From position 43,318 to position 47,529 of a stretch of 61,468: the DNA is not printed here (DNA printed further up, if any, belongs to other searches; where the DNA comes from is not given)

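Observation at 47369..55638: DISARM class-1-like set with a DrmA-DrmB-endonuclease triple fusion and no PLD DrmC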

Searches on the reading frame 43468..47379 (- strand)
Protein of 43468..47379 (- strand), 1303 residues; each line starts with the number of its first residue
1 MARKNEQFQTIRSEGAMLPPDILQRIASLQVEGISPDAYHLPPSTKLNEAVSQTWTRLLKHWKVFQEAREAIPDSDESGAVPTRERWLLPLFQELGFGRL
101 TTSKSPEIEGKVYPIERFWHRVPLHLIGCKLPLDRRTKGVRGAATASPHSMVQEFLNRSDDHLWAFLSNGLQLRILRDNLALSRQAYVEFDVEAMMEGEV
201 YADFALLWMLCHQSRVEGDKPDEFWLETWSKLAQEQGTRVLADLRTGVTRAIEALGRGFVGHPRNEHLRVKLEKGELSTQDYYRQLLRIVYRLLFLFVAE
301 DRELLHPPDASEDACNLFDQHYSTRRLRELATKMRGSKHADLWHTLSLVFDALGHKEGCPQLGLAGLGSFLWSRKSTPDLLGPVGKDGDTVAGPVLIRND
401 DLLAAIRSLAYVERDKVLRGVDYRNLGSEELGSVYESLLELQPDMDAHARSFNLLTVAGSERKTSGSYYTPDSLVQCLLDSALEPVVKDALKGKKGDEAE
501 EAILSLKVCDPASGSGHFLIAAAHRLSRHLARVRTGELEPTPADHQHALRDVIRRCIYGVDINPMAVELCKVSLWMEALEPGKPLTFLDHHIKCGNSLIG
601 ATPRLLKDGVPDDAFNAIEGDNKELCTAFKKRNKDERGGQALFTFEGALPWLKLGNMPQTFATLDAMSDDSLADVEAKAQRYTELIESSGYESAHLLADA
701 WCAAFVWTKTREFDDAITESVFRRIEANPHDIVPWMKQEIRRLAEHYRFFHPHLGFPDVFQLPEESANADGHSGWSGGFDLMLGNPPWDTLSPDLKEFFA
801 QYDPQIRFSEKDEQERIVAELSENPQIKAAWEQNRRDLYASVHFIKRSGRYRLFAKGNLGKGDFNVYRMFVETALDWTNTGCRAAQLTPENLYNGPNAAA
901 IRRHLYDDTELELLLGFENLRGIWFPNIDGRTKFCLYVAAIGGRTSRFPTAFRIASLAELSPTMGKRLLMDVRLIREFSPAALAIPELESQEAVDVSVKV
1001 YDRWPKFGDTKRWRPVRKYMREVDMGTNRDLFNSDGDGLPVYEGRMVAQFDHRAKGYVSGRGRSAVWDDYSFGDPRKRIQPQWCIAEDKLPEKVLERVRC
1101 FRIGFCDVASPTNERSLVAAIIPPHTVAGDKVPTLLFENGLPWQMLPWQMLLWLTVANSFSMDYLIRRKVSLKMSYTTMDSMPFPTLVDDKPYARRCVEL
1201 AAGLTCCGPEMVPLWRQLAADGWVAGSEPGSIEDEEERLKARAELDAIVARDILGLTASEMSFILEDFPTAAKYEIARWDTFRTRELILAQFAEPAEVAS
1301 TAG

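Call 5: search_protein_families(library=padloc, proteins=[window:43468-47379:-], max_evalue=0.01)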
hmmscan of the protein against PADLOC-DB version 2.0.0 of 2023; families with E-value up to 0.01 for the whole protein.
window:43468-47379:- (1303 aa): 45 families (the best 25 are shown)
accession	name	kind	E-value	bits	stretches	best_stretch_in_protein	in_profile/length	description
PDLC02643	DrmMI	-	2.4e-71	239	2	454-788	544-878/1347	DrmMI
PDLC03622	REase_MTase_IIG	-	4.1e-59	198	4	860-1267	959-1373/1524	Type IIG restriction enzyme-methyltransferase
PDLC03613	REase_MTase_IIG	-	3.2e-54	182.1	3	777-1190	747-1155/1250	Type IIG restriction enzyme-methyltransferase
PDLC02638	DrmMI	-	2e-50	169.9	2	455-602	544-719/935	DrmMI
PDLC03620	REase_MTase_IIG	-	4.4e-39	131.9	5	549-601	674-726/1378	Type IIG restriction enzyme-methyltransferase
PDLC03611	REase_MTase_IIG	-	8.8e-35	117.5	4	448-605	500-658/1532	Type IIG restriction enzyme-methyltransferase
PDLC03618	REase_MTase_IIG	-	6.2e-31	104.6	2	455-601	539-713/1429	Type IIG restriction enzyme-methyltransferase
PDLC02645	DrmMI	-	1e-30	104.7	3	548-602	660-714/772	DrmMI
PDLC02639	DrmMI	-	2.3e-26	90.3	1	463-601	248-387/803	DrmMI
PDLC02644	DrmMI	-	1.1e-24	84.5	1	454-601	54-229/988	DrmMI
PDLC03614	REase_MTase_IIG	-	1.1e-21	74.2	2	455-608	518-688/1584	Type IIG restriction enzyme-methyltransferase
PDLC03629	REase_MTase_IIG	-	3.5e-20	69.4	1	458-667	374-596/1182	Type IIG restriction enzyme-methyltransferase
PDLC02646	DrmMI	-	9.8e-20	68.3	1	546-602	43-99/792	DrmMI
PDLC03609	REase_MTase_IIG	-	6.8e-16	55.2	1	494-600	425-533/1066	Type IIG restriction enzyme-methyltransferase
PDLC03604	REase_MTase_IIG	-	2.8e-14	50.1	1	397-608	297-511/1011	Type IIG restriction enzyme-methyltransferase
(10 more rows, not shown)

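Call 6: search_protein_families(library=pfam, proteins=[window:43468-47379:-], max_evalue=0.01)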
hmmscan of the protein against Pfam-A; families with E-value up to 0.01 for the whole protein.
window:43468-47379:- (1303 aa): 3 families
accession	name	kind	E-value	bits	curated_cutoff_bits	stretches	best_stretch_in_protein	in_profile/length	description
PF07669.17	Eco57I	-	2.9e-15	57.2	25.3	1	556-792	2-88/171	Eco57I restriction-modification methylase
PF02384.22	N6_Mtase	-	5.8e-09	36.1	20.4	1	454-578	14-101/311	N-6 DNA Methylase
PF20473.4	MmeI_Mtase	-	1e-05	25.3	27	1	500-577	15-85/259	MmeI, DNA-methyltransferase domain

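Call 7: search_protein_families(library=ncbifam, proteins=[window:43468-47379:-], max_evalue=0.001)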
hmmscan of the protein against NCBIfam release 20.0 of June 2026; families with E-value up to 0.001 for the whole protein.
window:43468-47379:- (1303 aa): 6 families
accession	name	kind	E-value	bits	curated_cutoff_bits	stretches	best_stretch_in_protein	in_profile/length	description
NF033451.1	BREX_2_MTaseX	equivalog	9.5e-13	46.8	400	1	461-587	191-299/1185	BREX-2 system adenine-specific DNA-methyltransferase PglX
TIGR02987.1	met_A_Alw26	exception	3.5e-12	45.8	353.5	1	772-1171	112-438/523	Alw26I/Eco31I/Esp3I family type II restriction adenine-specific DNA-methyltransferase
NF033455.1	BREX_6_MTaseX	exception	1.4e-09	36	900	1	489-578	313-400/1319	BREX-6 system adenine-specific DNA-methyltransferase PglX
NF033452.1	BREX_1_MTaseX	exception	9.1e-09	33.7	500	1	499-580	308-381/1210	BREX-1 system adenine-specific DNA-methyltransferase PglX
NF047738.1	antiphage_MADS2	equivalog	1.1e-07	30.6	720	1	461-582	306-413/654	methylation-associated defense system DNA methyltransferase MAD2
NF033454.1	BREX_5_MTaseX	exception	8.3e-05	20.3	900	1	505-578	302-368/1404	BREX-5 system adenine-specific DNA-methyltransferase PglX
